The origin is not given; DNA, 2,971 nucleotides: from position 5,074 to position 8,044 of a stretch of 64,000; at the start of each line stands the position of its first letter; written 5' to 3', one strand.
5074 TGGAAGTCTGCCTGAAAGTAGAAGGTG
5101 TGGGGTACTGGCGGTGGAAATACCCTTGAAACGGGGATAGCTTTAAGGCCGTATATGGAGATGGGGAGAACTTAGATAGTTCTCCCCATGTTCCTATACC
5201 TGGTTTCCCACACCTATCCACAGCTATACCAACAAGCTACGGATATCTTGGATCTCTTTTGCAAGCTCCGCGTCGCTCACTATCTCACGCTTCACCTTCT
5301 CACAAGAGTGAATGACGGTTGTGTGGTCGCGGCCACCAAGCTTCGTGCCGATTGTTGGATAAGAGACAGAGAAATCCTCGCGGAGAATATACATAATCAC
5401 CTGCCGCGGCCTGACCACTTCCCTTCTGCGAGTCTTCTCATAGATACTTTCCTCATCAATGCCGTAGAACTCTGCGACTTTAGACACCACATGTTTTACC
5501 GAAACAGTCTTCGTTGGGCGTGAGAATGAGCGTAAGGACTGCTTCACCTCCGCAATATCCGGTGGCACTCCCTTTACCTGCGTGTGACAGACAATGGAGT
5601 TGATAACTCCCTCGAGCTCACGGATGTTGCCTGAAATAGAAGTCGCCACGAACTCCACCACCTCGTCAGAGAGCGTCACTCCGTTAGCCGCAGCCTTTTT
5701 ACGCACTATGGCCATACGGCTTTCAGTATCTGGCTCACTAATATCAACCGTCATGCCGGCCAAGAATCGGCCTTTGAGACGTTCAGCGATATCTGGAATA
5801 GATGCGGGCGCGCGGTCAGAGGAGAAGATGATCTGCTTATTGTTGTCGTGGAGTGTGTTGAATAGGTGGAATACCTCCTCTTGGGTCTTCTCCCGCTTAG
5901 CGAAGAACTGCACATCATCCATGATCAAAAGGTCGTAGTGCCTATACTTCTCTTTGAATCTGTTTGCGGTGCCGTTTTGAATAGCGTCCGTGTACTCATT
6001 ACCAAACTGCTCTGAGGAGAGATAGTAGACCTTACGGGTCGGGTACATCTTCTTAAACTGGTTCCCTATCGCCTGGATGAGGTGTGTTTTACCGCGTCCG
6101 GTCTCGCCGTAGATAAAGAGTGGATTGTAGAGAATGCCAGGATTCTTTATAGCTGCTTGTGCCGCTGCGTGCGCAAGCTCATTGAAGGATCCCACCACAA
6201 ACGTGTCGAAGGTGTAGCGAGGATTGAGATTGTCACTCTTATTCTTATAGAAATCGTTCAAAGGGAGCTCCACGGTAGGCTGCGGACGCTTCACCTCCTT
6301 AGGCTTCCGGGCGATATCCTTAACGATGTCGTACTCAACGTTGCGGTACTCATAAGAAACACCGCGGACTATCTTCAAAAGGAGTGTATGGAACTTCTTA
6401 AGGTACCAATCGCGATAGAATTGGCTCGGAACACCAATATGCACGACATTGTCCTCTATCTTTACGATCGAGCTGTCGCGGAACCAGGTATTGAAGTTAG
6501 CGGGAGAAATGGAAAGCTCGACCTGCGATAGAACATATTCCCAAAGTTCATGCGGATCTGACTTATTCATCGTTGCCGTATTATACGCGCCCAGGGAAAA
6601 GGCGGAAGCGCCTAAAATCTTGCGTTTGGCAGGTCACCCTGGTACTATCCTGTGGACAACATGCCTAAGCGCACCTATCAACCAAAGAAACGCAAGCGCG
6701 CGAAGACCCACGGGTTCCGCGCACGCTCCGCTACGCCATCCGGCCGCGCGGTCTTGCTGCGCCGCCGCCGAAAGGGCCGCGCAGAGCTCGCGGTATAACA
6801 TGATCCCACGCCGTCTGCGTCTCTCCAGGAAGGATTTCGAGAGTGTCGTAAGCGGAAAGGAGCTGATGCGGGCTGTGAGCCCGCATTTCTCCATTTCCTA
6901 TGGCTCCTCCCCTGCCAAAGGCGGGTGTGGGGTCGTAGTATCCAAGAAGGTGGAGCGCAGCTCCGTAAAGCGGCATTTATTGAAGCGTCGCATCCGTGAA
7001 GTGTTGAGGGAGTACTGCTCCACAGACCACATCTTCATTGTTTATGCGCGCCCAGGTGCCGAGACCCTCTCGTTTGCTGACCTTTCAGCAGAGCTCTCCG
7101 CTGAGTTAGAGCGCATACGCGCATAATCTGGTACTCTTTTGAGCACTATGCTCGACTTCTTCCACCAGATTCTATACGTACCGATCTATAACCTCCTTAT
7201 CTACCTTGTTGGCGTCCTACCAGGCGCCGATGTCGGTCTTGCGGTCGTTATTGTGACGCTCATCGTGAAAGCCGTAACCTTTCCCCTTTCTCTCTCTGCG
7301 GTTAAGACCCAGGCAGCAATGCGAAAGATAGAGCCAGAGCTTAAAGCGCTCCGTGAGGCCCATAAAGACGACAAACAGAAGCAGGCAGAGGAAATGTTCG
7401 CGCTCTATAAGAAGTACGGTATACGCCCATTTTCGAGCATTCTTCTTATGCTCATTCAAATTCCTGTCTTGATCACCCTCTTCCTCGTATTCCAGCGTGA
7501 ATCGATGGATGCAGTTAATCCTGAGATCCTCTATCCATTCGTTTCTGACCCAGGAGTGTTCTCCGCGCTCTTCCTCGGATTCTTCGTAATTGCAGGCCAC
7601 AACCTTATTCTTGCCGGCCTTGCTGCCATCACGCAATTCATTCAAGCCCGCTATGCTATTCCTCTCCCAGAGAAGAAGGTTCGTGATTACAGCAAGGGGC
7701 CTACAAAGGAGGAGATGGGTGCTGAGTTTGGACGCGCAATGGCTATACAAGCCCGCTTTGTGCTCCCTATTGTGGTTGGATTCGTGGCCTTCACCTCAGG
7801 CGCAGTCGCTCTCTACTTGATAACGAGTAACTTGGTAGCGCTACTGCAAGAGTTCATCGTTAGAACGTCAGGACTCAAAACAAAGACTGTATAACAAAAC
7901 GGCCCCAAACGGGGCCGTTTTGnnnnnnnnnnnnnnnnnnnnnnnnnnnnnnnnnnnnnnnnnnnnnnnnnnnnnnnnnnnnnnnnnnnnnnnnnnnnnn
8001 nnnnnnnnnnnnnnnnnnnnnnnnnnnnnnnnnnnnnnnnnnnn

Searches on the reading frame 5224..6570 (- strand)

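Call 13: search_protein_families(library=pfam, proteins=[window:5224-6570:-], max_evalue=0.001)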
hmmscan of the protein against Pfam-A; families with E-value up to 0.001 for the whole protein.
window:5224-6570:- (448 aa): 9 families
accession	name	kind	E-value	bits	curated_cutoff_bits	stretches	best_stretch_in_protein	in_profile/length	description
PF00308.24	Bac_DnaA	-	4.5e-63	212.7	23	1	115-276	1-162/162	Bacterial DnaA ATPAse domain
PF08299.17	Bac_DnaA_C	-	2.1e-25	89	31.5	1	359-426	2-69/69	Bacterial dnaA protein helix-turn-helix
PF11638.13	DnaA_N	-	4.4e-12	46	24.6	1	8-68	2-63/65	DnaA N-terminal domain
PF01695.23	IstB_IS21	-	3.6e-08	33.6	24.1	1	152-250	96-192/238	IstB-like ATP binding protein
PF00004.35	AAA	-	1.5e-05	25.9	21.2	1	152-253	2-110/131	ATPase family associated with various cellular activities (AAA)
PF01637.24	ATPase_2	-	2e-05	24.9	33.2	1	148-250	20-115/225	ATPase domain predominantly from Archaea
PF00910.28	RNA_helicase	-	4e-05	24.5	21.5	1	152-243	2-77/105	RNA helicase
PF13173.12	AAA_14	-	4e-05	24.1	27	1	150-269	4-115/129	AAA domain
PF13401.12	AAA_22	-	0.00012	22.8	27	0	151-188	8-45/130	AAA domain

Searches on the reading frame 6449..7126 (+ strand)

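Call 13: search_protein_families(library=pfam, proteins=[window:6449-7126:+], max_evalue=0.001)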
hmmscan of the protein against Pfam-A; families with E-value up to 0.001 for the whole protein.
window:6449-7126:+ (225 aa): 1 family
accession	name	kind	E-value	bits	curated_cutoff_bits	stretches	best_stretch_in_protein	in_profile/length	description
PF00825.24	Ribonuclease_P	-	5.5e-16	59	22.3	1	123-223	5-108/109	Ribonuclease P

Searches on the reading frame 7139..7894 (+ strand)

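Call 13: search_protein_families(library=pfam, proteins=[window:7139-7894:+], max_evalue=0.001)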
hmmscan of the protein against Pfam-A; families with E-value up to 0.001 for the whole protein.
window:7139-7894:+ (251 aa): 1 family
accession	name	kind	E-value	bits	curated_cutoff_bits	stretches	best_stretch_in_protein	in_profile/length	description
PF02096.25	60KD_IMP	-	5.8e-37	127.6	35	1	33-242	2-162/163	60Kd inner membrane protein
